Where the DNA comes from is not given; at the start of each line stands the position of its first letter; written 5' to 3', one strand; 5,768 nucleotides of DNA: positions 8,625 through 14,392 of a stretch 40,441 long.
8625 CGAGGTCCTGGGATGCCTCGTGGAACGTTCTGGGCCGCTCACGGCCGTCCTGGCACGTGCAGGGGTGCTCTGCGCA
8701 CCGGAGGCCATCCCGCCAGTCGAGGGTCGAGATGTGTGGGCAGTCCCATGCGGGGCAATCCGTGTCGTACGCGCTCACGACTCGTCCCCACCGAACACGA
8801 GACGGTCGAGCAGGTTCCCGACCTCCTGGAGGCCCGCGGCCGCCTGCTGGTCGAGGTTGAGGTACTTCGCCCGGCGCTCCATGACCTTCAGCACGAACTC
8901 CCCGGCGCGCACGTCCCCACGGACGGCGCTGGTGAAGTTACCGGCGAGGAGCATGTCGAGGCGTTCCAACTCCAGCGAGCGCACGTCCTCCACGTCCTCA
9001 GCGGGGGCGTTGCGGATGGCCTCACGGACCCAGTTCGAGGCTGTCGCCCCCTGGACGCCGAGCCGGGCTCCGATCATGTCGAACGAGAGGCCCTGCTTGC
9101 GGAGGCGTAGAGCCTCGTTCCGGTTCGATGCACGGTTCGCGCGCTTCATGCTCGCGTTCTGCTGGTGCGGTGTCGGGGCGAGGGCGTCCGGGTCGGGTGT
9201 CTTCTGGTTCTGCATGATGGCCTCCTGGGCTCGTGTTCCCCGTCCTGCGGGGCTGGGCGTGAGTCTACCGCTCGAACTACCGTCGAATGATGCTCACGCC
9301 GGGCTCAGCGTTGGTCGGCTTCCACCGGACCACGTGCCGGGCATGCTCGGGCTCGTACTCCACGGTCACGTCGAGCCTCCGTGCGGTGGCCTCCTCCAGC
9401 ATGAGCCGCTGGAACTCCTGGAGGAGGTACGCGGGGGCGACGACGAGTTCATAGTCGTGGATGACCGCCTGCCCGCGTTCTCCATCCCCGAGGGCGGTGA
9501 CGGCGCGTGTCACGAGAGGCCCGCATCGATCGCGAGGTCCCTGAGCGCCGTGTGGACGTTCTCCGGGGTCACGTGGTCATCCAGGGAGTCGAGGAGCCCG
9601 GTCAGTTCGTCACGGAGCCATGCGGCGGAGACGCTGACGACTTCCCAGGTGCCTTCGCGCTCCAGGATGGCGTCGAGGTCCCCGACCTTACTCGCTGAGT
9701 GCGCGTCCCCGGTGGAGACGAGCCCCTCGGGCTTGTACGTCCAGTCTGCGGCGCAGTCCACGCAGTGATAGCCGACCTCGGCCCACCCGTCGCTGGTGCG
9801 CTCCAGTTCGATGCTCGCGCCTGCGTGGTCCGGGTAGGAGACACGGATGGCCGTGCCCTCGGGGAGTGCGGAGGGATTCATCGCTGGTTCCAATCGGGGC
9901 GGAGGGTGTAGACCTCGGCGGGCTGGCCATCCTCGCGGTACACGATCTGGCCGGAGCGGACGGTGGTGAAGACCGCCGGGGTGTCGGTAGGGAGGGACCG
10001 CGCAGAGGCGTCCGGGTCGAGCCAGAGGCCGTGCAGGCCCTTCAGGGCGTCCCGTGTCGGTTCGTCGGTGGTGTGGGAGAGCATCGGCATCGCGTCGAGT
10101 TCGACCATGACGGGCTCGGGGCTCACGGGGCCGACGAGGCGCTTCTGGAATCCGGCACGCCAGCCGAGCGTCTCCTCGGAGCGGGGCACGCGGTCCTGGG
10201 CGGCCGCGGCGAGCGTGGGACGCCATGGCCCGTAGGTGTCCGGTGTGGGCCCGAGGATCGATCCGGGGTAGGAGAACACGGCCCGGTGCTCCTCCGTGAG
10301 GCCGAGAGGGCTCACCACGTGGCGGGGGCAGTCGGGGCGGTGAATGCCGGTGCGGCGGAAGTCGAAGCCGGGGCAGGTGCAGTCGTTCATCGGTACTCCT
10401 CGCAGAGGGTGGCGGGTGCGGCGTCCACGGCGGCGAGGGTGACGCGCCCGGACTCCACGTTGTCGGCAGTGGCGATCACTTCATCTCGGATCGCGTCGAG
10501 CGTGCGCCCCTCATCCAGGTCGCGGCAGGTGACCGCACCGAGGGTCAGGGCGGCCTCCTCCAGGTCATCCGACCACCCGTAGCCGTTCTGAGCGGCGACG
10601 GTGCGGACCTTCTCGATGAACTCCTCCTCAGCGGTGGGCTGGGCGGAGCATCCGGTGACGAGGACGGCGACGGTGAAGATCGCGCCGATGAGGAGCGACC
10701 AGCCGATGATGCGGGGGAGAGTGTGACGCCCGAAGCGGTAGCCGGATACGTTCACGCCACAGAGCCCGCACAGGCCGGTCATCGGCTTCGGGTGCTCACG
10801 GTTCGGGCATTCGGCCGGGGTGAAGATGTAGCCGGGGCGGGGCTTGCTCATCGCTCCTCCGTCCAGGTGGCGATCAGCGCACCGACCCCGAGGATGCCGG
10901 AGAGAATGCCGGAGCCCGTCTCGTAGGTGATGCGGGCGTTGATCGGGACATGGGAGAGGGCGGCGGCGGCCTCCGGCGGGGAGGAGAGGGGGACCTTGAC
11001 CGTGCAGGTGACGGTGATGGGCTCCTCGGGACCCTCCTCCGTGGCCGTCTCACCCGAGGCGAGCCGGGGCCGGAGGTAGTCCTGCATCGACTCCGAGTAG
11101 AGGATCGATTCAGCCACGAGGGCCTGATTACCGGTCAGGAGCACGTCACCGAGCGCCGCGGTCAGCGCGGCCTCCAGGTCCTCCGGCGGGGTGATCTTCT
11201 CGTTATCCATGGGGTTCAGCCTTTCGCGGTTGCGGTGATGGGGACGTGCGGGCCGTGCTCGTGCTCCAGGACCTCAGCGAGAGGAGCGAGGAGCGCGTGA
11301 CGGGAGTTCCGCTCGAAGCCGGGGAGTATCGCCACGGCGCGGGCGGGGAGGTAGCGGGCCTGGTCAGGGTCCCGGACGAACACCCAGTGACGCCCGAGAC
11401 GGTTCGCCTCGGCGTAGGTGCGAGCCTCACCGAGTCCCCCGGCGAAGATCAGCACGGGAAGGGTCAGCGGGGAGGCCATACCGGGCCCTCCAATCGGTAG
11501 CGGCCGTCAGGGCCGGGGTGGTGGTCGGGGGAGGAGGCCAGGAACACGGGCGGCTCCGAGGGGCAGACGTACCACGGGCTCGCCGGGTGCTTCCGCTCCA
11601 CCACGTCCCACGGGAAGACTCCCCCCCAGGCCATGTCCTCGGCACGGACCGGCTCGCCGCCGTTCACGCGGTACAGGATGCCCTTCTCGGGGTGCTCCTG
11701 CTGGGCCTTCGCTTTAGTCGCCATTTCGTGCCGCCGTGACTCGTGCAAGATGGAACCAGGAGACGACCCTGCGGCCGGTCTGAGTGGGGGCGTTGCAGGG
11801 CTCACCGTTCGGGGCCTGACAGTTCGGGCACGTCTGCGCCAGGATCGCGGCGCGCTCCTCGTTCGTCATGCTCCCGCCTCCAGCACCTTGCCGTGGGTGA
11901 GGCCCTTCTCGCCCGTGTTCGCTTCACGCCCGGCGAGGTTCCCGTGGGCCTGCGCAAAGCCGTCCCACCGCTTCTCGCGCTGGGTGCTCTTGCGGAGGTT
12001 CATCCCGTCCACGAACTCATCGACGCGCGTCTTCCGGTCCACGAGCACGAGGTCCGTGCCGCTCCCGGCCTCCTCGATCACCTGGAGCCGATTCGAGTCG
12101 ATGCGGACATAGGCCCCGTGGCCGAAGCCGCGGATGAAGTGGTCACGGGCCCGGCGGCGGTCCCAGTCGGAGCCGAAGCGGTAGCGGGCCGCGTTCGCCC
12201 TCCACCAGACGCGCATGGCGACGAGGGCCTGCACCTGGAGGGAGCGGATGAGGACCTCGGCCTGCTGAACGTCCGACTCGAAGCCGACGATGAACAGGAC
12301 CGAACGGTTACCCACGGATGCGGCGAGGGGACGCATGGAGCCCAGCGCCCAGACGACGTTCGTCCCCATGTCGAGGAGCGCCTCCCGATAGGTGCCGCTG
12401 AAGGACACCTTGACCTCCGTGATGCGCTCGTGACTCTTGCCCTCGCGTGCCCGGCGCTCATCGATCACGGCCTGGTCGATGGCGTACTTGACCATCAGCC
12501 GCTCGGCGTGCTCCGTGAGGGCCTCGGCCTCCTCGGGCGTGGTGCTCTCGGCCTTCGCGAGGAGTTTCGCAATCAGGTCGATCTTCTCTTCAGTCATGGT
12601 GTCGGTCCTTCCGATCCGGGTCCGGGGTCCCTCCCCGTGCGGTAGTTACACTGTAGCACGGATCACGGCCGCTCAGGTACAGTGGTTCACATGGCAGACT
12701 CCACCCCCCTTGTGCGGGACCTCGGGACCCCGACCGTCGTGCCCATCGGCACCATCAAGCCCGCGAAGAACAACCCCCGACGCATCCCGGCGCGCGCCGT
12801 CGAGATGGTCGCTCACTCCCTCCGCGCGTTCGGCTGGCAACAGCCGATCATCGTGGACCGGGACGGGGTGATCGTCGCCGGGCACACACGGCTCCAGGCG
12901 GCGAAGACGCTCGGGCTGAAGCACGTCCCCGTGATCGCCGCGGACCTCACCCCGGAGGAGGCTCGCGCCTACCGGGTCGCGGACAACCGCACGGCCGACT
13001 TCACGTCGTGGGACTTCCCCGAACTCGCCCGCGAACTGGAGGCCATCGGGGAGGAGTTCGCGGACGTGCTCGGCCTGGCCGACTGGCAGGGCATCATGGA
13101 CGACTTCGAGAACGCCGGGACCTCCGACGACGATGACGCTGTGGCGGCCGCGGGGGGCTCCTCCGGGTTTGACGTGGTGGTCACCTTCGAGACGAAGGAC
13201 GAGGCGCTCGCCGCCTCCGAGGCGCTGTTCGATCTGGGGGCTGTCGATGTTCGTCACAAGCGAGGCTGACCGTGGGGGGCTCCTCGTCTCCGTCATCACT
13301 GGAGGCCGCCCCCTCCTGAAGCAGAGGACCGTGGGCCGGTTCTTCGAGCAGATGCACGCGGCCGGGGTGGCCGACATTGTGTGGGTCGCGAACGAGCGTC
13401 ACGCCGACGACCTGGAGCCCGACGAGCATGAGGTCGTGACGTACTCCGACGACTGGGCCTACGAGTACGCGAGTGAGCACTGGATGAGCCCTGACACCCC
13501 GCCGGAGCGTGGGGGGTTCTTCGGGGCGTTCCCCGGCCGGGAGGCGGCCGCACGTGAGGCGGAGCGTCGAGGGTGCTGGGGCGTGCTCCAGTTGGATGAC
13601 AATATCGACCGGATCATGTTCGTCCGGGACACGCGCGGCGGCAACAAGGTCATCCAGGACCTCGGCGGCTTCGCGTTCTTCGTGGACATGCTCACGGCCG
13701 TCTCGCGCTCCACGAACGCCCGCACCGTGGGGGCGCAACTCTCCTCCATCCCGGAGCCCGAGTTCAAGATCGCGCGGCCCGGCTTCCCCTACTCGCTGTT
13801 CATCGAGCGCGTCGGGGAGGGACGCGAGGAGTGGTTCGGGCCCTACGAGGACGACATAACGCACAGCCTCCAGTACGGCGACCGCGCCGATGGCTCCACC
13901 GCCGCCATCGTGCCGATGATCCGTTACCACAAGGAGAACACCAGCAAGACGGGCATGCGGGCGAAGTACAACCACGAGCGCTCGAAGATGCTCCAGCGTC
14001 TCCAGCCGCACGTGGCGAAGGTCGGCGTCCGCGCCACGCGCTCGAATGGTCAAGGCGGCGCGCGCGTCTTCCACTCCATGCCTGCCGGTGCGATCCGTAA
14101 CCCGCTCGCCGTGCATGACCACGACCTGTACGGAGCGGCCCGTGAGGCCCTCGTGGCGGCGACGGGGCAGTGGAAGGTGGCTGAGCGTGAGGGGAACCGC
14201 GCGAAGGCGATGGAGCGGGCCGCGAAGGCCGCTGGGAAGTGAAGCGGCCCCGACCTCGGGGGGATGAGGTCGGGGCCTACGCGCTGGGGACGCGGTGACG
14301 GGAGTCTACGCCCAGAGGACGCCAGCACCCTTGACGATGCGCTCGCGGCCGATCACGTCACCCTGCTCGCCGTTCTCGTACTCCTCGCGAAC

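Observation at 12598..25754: Conserved promoter/5'-leader cassette heads essentially every early transcription unit (7 full copies plus variants)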

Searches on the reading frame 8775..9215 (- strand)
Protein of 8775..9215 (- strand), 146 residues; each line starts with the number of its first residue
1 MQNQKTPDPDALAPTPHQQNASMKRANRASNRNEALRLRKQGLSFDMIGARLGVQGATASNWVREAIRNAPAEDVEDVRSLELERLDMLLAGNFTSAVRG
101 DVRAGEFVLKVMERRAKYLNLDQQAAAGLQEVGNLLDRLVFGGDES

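Call 50: search_protein_families(library=pfam, max_evalue=0.01, proteins=[window:8775-9215:-])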
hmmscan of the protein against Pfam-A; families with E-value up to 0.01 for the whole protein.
window:8775-9215:- (146 aa): 2 families
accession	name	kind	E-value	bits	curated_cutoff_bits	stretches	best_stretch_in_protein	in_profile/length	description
PF13936.12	HTH_38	-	0.0021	18.2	27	1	30-62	8-40/44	Helix-turn-helix domain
PF13384.12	HTH_23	-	0.0072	16.6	24.6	0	30-64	5-39/50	Homeodomain-like domain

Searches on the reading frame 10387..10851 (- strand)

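Call 78: search_protein_families(library=pfam, max_evalue=0.01, proteins=[window:10387-10851:-])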
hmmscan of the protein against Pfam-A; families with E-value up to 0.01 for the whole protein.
window:10387-10851:- (154 aa): 1 family
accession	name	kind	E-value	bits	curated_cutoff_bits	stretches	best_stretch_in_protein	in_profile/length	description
PF05305.19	DUF732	-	1.1e-05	26.2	22.4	1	85-151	9-71/72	Protein of unknown function (DUF732)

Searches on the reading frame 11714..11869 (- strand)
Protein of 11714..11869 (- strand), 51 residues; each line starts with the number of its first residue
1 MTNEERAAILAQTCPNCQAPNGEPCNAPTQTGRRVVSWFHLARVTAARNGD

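Call 78: search_protein_families(library=pfam, max_evalue=0.01, proteins=[window:11714-11869:-])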
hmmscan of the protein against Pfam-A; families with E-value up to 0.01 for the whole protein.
window:11714-11869:- (51 aa): 1 family
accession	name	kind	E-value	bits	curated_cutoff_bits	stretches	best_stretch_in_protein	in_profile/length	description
PF24623.2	Phage_zn_bind_8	-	1.5e-09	37.9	24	1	6-48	6-46/57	Putative DNA-binding phage zinc finger domain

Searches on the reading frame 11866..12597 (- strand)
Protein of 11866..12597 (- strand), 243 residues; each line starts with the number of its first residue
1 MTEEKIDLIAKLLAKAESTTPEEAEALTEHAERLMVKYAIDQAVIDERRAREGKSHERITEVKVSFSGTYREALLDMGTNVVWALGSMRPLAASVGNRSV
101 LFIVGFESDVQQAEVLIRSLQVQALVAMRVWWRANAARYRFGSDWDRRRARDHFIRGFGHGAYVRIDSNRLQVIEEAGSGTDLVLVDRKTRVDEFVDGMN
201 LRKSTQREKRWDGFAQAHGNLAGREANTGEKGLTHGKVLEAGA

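Call 49: search_protein_families(library=pfam, max_evalue=0.01, proteins=[window:11866-12597:-])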
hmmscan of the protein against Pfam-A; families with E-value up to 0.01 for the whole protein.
window:11866-12597:- (243 aa): 2 families
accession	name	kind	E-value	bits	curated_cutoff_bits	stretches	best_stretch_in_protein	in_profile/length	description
PF10979.13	DUF2786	-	7.7e-12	45.4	23.9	1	9-42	6-40/40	Protein of unknown function (DUF2786)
PF23771.1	DUF7168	-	0.0027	17.8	25.5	1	96-172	45-114/140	Domain of unknown function (DUF7168)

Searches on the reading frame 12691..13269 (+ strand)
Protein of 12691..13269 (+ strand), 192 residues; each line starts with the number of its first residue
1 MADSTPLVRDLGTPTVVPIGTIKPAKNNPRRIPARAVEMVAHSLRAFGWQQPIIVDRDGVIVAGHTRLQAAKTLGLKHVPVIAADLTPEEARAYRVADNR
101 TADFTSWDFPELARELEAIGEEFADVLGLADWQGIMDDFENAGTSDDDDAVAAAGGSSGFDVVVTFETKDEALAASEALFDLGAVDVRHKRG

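Call 50: search_protein_families(library=pfam, max_evalue=0.01, proteins=[window:12691-13269:+])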
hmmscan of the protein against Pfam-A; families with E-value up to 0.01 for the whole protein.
window:12691-13269:+ (192 aa): 1 family
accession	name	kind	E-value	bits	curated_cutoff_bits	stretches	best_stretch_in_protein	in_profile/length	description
PF02195.25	ParB_N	-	9.2e-10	38.9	26.3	1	17-97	6-91/95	ParB N-terminal domain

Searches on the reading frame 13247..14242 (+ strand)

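Call 50: search_protein_families(library=pfam, max_evalue=0.01, proteins=[window:13247-14242:+])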
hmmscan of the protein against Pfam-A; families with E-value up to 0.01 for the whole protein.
window:13247-14242:+ (331 aa): 1 family
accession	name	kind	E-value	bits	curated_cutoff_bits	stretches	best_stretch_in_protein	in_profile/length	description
PF20691.3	TAGT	-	4.3e-17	63.2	27.5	1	39-236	24-205/205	TET-Associated Glycosyltransferase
